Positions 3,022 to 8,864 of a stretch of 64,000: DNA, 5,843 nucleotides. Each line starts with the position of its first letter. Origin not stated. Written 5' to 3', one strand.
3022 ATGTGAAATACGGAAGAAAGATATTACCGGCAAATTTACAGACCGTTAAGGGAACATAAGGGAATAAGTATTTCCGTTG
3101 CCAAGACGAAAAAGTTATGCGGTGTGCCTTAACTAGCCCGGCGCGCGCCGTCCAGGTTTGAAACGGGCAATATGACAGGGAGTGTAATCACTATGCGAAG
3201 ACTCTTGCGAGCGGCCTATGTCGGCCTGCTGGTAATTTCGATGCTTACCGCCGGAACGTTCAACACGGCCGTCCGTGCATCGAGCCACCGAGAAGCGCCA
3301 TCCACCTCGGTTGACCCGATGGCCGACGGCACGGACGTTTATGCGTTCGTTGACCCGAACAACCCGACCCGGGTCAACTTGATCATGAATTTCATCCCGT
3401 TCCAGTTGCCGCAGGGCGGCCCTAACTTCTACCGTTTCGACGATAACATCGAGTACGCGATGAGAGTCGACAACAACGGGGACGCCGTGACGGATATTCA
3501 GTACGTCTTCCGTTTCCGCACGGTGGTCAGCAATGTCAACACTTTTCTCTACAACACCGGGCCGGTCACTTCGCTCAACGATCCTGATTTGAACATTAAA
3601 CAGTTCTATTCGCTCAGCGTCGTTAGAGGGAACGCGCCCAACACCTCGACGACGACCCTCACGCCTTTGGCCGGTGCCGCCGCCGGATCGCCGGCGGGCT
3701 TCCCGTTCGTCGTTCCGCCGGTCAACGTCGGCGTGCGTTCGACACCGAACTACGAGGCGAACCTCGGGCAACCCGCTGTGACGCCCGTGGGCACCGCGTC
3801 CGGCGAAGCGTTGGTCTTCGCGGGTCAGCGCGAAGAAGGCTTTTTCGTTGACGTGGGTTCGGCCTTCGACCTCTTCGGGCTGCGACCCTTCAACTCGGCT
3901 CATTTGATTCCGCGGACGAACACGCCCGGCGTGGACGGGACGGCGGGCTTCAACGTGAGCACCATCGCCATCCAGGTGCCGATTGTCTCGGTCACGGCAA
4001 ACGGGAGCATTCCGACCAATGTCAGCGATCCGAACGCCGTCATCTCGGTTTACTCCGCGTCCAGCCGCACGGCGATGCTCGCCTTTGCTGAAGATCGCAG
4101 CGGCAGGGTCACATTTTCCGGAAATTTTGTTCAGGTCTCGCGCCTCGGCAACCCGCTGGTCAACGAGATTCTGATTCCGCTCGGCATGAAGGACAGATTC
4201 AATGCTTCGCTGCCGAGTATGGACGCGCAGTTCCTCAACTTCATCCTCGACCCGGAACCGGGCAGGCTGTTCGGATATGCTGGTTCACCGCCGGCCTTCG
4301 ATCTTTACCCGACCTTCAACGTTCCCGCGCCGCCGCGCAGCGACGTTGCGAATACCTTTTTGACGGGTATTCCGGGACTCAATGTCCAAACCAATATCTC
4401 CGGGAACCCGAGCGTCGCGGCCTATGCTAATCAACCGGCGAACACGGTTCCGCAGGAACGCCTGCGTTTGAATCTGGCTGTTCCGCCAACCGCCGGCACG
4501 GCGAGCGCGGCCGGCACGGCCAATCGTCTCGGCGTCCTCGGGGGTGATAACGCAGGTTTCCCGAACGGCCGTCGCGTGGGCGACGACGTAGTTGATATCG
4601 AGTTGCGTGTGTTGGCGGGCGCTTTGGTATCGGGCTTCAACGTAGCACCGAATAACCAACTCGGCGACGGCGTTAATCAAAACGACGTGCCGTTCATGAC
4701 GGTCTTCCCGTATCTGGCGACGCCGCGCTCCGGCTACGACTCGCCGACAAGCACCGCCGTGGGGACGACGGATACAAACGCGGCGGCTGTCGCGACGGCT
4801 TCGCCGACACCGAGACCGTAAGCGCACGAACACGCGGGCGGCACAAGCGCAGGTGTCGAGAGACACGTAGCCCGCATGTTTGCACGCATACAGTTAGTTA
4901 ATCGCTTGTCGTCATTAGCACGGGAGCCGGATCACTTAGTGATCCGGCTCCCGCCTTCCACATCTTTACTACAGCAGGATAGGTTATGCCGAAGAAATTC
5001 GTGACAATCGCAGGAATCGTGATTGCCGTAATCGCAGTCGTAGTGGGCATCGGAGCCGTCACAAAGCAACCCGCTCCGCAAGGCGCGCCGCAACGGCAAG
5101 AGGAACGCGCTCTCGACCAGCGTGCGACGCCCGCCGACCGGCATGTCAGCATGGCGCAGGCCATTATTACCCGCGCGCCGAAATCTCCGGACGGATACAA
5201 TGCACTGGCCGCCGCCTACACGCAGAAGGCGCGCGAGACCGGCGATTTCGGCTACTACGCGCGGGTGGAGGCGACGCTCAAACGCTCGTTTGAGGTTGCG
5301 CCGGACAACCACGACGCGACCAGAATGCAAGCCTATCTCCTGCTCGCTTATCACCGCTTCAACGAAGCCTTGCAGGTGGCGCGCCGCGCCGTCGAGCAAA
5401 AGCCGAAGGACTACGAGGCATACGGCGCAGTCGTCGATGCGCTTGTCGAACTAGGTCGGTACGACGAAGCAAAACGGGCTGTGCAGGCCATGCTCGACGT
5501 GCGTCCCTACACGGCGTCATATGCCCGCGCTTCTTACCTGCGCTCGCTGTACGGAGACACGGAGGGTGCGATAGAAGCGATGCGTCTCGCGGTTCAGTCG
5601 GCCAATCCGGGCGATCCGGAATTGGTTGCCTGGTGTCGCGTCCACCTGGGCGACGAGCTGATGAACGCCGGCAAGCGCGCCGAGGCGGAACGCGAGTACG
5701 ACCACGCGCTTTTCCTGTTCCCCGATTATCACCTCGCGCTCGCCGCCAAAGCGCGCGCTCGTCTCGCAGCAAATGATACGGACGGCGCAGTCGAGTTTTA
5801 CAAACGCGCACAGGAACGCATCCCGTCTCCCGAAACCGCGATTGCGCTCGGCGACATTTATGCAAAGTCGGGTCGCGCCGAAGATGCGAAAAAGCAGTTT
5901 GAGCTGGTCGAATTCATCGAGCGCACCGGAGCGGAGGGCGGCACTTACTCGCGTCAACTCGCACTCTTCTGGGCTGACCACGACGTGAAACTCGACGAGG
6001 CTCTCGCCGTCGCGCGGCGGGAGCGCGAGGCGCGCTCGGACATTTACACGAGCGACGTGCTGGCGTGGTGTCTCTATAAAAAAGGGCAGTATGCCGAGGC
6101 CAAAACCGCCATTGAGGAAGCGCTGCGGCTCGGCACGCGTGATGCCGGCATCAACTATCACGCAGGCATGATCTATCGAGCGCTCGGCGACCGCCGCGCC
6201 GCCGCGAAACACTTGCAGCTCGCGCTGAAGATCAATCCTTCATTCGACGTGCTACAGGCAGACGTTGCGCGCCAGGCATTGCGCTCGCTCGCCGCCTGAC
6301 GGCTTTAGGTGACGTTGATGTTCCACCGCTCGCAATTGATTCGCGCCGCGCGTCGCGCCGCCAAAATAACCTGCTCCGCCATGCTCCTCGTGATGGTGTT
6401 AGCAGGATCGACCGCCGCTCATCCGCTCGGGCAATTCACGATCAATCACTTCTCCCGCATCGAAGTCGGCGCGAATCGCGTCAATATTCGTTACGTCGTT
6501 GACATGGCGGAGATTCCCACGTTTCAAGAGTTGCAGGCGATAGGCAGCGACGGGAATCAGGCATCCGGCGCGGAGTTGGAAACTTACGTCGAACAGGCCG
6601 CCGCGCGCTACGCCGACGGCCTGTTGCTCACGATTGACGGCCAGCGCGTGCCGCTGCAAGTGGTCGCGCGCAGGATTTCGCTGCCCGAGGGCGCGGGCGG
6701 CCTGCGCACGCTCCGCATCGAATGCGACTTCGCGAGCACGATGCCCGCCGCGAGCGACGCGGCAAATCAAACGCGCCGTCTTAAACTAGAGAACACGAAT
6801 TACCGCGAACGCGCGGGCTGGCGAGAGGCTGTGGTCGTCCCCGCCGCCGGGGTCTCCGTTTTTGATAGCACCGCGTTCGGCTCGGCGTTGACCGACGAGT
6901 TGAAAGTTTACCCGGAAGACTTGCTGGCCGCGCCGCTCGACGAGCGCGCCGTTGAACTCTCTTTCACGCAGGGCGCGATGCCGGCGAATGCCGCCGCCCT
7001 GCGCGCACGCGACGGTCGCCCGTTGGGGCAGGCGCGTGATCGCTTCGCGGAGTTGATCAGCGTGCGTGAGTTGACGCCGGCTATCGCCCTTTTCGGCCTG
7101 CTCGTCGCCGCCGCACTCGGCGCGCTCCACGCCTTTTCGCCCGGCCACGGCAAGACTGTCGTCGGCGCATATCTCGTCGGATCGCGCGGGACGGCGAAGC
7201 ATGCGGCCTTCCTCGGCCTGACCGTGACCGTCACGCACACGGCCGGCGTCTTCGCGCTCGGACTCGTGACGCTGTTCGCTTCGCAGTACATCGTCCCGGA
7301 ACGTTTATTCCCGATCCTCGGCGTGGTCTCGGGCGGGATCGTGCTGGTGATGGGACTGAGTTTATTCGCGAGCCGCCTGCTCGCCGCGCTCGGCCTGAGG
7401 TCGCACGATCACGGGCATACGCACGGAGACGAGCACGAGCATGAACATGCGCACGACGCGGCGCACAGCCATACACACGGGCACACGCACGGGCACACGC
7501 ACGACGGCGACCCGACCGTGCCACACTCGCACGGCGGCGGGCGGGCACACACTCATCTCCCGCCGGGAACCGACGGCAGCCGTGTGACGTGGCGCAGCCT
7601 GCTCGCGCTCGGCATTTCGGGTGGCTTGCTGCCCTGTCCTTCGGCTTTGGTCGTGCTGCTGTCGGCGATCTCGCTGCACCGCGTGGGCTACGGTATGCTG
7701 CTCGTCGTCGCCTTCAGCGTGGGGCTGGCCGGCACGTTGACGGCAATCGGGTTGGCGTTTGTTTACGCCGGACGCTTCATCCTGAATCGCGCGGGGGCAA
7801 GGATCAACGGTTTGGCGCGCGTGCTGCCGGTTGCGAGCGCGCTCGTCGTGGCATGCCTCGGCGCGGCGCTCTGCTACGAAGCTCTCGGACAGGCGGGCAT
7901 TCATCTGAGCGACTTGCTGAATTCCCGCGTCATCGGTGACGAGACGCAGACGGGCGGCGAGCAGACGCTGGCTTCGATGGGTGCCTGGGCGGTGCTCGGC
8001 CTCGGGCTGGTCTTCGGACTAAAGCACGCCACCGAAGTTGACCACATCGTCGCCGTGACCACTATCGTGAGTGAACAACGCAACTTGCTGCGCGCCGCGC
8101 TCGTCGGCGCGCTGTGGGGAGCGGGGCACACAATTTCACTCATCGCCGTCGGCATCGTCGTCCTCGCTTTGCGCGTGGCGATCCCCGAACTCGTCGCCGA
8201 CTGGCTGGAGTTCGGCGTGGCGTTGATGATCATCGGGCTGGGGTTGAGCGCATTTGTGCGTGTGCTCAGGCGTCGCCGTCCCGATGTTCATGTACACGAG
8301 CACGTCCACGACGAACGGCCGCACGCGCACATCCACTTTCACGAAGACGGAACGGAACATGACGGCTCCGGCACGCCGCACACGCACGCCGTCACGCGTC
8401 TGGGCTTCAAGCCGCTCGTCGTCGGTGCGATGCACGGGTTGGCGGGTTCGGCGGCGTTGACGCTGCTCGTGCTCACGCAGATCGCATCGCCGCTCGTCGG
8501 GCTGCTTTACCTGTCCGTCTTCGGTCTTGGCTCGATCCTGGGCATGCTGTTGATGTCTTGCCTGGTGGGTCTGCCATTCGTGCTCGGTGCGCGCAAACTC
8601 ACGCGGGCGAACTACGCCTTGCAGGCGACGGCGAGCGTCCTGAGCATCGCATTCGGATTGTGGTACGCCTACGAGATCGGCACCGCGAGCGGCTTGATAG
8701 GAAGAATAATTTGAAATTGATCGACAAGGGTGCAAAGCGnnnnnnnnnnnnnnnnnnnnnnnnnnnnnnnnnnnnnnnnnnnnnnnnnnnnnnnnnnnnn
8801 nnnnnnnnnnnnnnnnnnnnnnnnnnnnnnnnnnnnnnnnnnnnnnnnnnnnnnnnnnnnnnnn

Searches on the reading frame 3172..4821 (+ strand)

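Call 8: search_protein_families(library=pfam, proteins=[window:3172-4821:+], max_evalue=0.001)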
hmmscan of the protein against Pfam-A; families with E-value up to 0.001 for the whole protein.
window:3172-4821:+ (549 aa): 1 family
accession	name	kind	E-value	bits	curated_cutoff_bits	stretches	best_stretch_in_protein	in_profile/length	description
PF14224.11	DUF4331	-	4e-126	422.1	27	1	37-518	1-421/421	Domain of unknown function (DUF4331)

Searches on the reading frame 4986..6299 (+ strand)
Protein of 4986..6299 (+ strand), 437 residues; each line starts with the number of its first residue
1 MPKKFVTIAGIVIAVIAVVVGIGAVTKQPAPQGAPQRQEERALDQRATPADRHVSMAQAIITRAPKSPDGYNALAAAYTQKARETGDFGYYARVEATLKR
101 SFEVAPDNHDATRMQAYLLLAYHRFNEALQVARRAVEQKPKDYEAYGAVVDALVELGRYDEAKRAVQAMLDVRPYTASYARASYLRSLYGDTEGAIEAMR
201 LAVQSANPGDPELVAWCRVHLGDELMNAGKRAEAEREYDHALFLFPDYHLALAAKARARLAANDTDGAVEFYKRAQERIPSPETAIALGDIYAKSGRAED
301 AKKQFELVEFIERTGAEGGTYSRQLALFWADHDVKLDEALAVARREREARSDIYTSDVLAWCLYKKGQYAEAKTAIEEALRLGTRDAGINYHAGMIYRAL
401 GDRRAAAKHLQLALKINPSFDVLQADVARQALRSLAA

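Call 8: search_protein_families(library=pfam, proteins=[window:4986-6299:+], max_evalue=0.001)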
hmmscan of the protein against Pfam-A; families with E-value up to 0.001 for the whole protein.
window:4986-6299:+ (437 aa): 17 families
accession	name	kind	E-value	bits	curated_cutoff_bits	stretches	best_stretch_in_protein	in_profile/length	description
PF07719.23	TPR_2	-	9.4e-23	78.9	27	2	359-382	7-30/34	Tetratricopeptide repeat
PF13432.12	TPR_16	-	1.9e-20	73.4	32.7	3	221-280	3-62/65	Tetratricopeptide repeat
PF13428.12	TPR_14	-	7.8e-20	69.8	23.5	0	111-147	3-39/44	Tetratricopeptide repeat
PF13181.12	TPR_8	-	3.3e-19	67.8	25.7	1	388-419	2-33/34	Tetratricopeptide repeat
PF14559.12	TPR_19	-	2e-18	66.9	25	2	119-178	1-60/68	Tetratricopeptide repeat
PF13431.12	TPR_17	-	6.5e-14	51.4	24.4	0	133-163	3-33/34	Tetratricopeptide repeat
PF00515.34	TPR_1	-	2.3e-13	49.8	27.8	0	394-420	8-34/34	Tetratricopeptide repeat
PF13424.12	TPR_12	-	7.4e-11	42.5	30.1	1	336-382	26-74/77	Tetratricopeptide repeat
PF12895.13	ANAPC3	-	2.7e-08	34.4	27.2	0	345-411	18-80/82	Anaphase-promoting complex, cyclosome, subunit 3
PF25060.1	ARM_TT21_2nd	-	2.9e-06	27.4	27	0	97-188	45-135/270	Tetratricopeptide repeat protein 21 second ARM domain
PF25064.1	ARM_TT21_5th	-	5e-06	27.2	27.8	0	110-196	2-88/117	TT21 fifth ARM repeats domain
PF13174.12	TPR_6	-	4.7e-05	24.2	26.3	0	359-379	6-26/33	Tetratricopeptide repeat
PF13176.12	TPR_7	-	4.8e-05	23.6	27.9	0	251-278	1-30/36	Tetratricopeptide repeat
PF17874.7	TPR_MalT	-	7.6e-05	22.6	45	0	111-168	89-147/336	MalT-like TPR region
PF01535.26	PPR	-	0.00019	21.9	25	0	145-170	2-27/31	PPR repeat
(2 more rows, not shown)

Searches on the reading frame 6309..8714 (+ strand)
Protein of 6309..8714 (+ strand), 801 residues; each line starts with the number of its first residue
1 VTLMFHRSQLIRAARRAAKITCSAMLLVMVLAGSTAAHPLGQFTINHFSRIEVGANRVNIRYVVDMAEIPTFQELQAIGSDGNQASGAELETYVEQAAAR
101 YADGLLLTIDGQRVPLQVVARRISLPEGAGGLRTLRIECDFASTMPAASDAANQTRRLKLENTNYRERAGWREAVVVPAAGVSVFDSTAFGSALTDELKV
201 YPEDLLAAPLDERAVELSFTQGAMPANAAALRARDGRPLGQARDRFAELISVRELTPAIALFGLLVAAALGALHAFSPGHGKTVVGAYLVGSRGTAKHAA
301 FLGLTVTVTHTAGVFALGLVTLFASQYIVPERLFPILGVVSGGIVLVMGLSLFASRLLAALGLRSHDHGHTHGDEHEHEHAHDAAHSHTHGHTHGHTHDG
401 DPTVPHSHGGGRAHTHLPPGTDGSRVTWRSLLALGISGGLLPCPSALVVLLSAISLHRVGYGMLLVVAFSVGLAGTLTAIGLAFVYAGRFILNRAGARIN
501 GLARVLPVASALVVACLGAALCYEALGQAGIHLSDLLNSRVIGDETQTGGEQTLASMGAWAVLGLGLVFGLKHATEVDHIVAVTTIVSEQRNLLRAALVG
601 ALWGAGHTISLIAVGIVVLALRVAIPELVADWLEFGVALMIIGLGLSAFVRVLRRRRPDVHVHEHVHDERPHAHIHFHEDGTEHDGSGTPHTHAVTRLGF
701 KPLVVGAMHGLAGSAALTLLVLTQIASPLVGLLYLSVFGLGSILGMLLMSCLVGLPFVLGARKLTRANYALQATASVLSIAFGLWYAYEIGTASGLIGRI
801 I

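Call 8: search_protein_families(library=pfam, proteins=[window:6309-8714:+], max_evalue=0.001)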
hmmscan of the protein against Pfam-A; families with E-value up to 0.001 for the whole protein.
window:6309-8714:+ (801 aa): 2 families
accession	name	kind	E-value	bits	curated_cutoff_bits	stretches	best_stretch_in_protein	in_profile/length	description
PF03824.22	NicO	-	1e-19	71.4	27.7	2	265-496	6-252/287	High-affinity nickel-transport protein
PF13386.12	DsbD_2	-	7.5e-06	26.4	24.9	1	426-503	116-189/199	Cytochrome C biogenesis protein transmembrane region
